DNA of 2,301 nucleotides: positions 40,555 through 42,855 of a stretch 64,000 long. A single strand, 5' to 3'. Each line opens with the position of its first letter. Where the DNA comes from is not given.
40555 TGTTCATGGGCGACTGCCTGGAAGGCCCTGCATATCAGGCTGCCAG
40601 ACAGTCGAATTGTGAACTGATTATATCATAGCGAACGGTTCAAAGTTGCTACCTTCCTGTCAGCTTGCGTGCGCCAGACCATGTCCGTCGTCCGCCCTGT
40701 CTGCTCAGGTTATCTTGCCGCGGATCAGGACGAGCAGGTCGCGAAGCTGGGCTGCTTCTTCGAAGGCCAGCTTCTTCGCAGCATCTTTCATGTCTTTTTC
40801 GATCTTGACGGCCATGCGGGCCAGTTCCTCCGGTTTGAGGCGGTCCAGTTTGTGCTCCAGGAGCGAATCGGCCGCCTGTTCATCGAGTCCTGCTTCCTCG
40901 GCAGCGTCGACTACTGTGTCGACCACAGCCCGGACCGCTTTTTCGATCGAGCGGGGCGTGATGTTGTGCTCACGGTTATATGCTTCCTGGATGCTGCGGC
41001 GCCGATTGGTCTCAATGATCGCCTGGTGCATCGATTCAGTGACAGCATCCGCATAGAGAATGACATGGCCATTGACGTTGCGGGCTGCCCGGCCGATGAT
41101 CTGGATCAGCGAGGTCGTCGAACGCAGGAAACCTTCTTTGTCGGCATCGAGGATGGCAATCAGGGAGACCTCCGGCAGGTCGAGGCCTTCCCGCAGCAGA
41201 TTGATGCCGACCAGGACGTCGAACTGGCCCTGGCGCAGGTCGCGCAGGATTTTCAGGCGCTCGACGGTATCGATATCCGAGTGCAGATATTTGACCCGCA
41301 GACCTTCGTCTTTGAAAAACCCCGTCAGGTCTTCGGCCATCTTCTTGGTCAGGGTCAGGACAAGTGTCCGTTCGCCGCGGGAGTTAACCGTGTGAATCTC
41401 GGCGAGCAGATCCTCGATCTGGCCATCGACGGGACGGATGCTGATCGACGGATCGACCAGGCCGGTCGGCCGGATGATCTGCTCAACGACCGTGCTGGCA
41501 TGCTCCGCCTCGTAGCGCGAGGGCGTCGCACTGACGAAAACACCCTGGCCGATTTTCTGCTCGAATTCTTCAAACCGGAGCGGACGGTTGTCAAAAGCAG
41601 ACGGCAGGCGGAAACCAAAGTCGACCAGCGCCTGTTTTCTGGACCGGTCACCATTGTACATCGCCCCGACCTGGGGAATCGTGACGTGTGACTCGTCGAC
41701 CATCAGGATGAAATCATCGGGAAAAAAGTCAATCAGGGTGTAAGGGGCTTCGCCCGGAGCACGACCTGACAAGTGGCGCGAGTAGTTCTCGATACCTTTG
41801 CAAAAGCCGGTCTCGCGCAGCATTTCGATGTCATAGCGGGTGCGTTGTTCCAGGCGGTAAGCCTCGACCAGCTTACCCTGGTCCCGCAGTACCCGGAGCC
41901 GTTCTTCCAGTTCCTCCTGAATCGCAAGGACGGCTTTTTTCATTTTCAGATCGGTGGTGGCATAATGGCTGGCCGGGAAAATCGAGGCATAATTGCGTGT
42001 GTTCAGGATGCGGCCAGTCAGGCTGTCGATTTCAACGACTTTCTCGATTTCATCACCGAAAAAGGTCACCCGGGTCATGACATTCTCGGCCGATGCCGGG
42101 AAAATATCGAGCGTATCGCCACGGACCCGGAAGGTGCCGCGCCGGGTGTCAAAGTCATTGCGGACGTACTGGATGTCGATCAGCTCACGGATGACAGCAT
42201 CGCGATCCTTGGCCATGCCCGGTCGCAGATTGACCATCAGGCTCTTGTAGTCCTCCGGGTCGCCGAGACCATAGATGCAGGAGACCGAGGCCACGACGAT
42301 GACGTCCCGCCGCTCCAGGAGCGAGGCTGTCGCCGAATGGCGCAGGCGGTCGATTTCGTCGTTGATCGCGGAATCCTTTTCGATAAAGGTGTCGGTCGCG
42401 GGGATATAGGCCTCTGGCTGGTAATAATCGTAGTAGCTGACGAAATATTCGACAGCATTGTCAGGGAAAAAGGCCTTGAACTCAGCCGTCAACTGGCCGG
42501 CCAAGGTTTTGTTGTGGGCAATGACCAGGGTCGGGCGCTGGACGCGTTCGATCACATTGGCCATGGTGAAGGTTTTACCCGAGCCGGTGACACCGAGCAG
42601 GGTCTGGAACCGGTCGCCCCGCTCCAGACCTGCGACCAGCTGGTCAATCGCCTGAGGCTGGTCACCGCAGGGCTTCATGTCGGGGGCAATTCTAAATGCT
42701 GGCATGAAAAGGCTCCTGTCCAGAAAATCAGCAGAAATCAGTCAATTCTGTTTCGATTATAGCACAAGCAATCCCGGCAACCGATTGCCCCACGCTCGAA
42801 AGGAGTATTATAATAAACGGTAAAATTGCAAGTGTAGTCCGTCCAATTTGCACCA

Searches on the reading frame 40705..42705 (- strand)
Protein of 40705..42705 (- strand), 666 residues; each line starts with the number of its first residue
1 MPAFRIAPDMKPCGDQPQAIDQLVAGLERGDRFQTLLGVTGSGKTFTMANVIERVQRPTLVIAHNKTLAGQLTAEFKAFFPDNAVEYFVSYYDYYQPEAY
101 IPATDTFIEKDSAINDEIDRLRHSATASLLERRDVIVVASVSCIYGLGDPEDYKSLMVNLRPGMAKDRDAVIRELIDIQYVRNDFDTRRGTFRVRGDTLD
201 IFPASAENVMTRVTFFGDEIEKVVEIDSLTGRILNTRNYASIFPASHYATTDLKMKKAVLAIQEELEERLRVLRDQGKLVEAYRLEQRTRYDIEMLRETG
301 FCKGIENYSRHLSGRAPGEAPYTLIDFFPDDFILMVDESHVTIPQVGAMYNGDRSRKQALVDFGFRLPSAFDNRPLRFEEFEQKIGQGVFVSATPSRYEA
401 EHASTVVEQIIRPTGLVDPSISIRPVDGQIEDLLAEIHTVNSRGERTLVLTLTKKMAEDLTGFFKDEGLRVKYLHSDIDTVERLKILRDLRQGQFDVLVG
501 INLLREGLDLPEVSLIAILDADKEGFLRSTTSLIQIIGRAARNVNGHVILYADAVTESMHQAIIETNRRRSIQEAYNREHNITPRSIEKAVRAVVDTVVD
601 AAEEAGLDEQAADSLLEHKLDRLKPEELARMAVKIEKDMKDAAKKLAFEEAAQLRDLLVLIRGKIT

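Call 45: search_protein_families(library=pfam, proteins=[window:40705-42705:-], max_evalue=0.00001)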
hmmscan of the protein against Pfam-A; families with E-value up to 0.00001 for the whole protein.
window:40705-42705:- (666 aa): 5 families
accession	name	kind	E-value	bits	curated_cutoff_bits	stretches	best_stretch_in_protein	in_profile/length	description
PF17757.6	UvrB_inter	-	4.1e-30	104.2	22.9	1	158-248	1-91/91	UvrB interaction domain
PF00271.37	Helicase_C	-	1e-21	77.7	23.5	1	432-543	5-109/110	Helicase conserved C-terminal domain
PF12344.14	UvrB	-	3.3e-21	75.3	27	1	550-592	1-43/43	Ultra-violet resistance protein B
PF04851.21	ResIII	-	6.4e-12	46.1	22.5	1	11-86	3-83/164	Type III restriction enzyme, res subunit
PF02151.25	UVR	-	2.1e-06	27.7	21.5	1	634-661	6-33/36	UvrB/uvrC motif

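Call 46: find_encoding_contigs(protein=window:40705-42705:-, flank=1000, max_places=4)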
Protein window:40705-42705:- (666 aa): 23 contigs read that carry it; 4 places shown.
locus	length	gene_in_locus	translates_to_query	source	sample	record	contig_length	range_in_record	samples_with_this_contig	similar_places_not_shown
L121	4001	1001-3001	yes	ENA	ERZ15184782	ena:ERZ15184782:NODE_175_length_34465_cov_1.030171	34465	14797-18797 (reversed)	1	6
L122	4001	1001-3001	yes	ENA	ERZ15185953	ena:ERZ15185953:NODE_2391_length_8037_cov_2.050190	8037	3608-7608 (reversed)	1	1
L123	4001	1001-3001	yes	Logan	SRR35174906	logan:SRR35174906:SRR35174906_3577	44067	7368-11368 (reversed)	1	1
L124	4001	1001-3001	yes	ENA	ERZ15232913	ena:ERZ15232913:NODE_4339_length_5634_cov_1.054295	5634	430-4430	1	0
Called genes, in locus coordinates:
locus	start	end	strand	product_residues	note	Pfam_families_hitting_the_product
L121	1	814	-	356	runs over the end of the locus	PF01063:Aminotran_4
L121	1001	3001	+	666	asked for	PF04851:ResIII, PF17757:UvrB_inter, PF27431:UvrB_3rd, PF00271:Helicase_C, PF12344:UvrB, PF02151:UVR (weak)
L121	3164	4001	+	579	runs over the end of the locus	PF02878:PGM_PMM_I, PF02879:PGM_PMM_II, PF02880:PGM_PMM_III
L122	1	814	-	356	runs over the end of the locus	PF01063:Aminotran_4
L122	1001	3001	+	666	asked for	PF04851:ResIII, PF17757:UvrB_inter, PF27431:UvrB_3rd, PF00271:Helicase_C, PF12344:UvrB, PF02151:UVR (weak)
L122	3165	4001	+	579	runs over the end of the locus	PF02878:PGM_PMM_I, PF02879:PGM_PMM_II, PF02880:PGM_PMM_III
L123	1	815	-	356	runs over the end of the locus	PF01063:Aminotran_4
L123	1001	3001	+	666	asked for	PF04851:ResIII, PF17757:UvrB_inter, PF27431:UvrB_3rd, PF00271:Helicase_C, PF12344:UvrB, PF02151:UVR (weak)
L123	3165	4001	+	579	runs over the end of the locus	PF02878:PGM_PMM_I, PF02879:PGM_PMM_II, PF02880:PGM_PMM_III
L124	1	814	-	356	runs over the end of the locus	PF01063:Aminotran_4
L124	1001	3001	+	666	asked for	PF04851:ResIII, PF17757:UvrB_inter, PF27431:UvrB_3rd, PF00271:Helicase_C, PF12344:UvrB, PF02151:UVR (weak)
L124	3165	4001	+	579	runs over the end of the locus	PF02878:PGM_PMM_I, PF02879:PGM_PMM_II, PF02880:PGM_PMM_III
